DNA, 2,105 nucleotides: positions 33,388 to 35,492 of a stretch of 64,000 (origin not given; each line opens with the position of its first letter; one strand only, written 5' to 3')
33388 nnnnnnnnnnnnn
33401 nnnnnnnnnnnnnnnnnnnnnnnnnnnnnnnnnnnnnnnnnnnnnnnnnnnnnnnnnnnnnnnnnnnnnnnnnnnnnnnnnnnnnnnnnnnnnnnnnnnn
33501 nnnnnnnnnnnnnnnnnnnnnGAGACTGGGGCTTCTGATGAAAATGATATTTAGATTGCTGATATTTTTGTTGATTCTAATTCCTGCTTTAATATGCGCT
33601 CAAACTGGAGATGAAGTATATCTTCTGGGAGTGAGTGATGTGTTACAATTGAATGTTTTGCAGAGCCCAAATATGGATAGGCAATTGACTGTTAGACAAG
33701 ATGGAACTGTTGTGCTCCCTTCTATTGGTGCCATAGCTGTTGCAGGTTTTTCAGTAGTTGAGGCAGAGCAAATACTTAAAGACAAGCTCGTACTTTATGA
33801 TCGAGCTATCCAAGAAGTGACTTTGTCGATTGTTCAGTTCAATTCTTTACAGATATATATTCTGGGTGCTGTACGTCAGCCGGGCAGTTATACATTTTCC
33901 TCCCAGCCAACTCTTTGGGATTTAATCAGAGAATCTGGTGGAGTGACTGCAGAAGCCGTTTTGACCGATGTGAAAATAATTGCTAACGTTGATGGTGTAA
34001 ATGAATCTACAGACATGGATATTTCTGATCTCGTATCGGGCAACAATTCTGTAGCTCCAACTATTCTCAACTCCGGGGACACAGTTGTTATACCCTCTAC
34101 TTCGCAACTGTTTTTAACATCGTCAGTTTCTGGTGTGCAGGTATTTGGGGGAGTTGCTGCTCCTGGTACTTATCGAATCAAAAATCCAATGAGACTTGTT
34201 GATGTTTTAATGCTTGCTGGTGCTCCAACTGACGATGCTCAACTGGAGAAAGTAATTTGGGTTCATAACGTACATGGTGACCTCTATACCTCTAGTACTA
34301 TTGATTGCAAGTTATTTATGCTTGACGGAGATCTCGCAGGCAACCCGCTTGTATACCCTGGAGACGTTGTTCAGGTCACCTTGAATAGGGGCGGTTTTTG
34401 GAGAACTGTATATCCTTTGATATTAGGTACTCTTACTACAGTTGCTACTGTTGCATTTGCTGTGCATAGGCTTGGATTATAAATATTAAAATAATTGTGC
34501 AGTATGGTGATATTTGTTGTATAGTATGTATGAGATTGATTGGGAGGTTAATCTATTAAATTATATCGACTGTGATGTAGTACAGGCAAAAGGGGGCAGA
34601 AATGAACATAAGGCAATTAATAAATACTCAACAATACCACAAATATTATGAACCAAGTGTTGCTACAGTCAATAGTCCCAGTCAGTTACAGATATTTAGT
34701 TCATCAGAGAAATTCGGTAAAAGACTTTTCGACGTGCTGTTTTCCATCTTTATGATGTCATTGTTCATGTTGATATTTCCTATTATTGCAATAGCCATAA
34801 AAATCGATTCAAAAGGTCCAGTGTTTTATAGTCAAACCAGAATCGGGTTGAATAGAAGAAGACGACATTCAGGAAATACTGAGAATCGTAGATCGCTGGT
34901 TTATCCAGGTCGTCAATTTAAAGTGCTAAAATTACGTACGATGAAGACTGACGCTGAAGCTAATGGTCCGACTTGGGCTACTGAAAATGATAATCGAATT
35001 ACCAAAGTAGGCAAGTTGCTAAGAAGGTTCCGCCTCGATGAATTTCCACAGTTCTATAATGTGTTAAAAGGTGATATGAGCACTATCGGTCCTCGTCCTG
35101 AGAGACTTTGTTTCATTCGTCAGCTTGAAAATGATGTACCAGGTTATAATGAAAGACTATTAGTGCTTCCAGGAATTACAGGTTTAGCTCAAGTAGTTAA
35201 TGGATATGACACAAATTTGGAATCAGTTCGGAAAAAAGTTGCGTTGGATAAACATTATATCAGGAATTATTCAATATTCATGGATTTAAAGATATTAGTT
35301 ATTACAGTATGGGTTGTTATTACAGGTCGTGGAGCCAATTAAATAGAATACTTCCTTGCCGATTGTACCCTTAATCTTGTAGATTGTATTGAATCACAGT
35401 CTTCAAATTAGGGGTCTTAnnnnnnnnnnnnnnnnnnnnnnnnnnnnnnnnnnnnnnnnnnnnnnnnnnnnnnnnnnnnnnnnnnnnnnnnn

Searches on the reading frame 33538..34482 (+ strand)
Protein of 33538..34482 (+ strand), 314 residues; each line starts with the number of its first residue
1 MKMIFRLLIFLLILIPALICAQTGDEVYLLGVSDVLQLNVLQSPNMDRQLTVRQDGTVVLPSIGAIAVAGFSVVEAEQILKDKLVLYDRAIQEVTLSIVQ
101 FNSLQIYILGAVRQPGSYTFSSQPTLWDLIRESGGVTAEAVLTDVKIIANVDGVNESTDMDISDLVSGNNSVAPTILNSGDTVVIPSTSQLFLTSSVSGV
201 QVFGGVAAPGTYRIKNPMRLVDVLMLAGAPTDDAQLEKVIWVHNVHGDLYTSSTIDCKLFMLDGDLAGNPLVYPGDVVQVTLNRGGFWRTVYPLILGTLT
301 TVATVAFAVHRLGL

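Call 9: search_protein_families(library=pfam, proteins=[window:33538-34482:+], max_evalue=0.001)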
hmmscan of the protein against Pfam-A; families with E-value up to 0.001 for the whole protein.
window:33538-34482:+ (314 aa): 3 families
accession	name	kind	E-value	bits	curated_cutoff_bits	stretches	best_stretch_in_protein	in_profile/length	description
PF10531.15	SLBB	-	2.5e-18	66.1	27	2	200-239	2-41/55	SLBB domain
PF22461.2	SLBB_2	-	2.5e-15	56.8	27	2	105-184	2-78/79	SLBB domain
PF02563.21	Poly_export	-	8.1e-15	55.2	28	1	26-94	5-70/77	Polysaccharide biosynthesis/export protein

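Call 70: search_protein_families(library=ncbifam, proteins=[window:33538-34482:+], max_evalue=1e-10)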
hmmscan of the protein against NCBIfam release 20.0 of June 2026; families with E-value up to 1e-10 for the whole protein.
window:33538-34482:+ (314 aa): 4 families
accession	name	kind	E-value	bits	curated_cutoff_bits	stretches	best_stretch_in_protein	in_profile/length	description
TIGR03027.2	pepcterm_export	equivalog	1.6e-28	99.5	180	1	27-187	2-166/169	XrtA/PEP-CTERM system exopolysaccharide export protein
TIGR03028.1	EpsE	equivalog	6e-28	97.8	262.65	1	28-189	2-163/239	polysaccharide export protein EpsE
NF011658.0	PRK15078.1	subfamily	4.9e-20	71.6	333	1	50-189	118-253/380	polysaccharide export protein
NF041843.1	EpsY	equivalog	4e-13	49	320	1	24-185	49-210/211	exopolysaccharide export protein EpsY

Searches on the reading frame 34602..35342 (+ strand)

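Call 9: search_protein_families(library=pfam, proteins=[window:34602-35342:+], max_evalue=0.001)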
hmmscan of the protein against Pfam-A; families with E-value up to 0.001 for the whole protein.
window:34602-35342:+ (246 aa): 1 family
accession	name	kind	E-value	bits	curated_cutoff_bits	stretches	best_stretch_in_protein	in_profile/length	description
PF02397.22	Bac_transf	-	9.9e-61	204.8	27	2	102-240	45-178/179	Bacterial sugar transferase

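Call 70: search_protein_families(library=ncbifam, proteins=[window:34602-35342:+], max_evalue=1e-10)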
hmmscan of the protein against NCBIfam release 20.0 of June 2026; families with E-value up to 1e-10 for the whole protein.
window:34602-35342:+ (246 aa): 10 families
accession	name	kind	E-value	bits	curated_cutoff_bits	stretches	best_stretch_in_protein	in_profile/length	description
TIGR03025.1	EPS_sugtrans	subfamily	4.2e-81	273.4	295.55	2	103-245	303-444/445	exopolysaccharide biosynthesis polyprenyl glycosylphosphotransferase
TIGR03023.1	WcaJ_sugtrans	equivalog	1.8e-72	245.1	410.75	2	103-245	308-452/453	undecaprenyl-phosphate glucose phosphotransferase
TIGR03013.1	EpsB_2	subfamily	1.1e-65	222.5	393.35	1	103-245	300-442/443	TIGR03013 family XrtA/PEP-CTERM system glycosyltransferase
TIGR03022.1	WbaP_sugtrans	subfamily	8.7e-47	160.4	403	1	32-245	251-455/456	undecaprenyl-phosphate galactose phosphotransferase WbaP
NF007518.0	PRK10124.1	equivalog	1.3e-43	149.4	684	1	36-238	270-456/464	undecaprenyl-phosphate glucose phosphotransferase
NF052601.1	undeca_RfbP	equivalog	2.8e-43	147.9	330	1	15-242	20-238/244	undecaprenyl-phosphate galactose phosphotransferase family protein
NF041877.1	EPS_EpsZ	equivalog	6.8e-38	130.5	800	1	40-245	266-458/459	exopolysaccharide biosynthesis polyisoprenyl-phosphate hexose-1-phosphate transferase EpsZ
NF050817.1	PolSacchBiosHfsE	equivalog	4.1e-35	121.4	750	1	38-241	270-461/467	polysaccharide biosynthesis protein HfsE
NF011751.0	PRK15204.1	equivalog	5.6e-26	91.2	907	1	33-245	273-475/476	undecaprenyl-phosphate galactose phosphotransferase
NF045514.1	glycotran_HepC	equivalog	4.4e-17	62.1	140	1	103-169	162-214/220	heterocyst development glycosyltransferase HepC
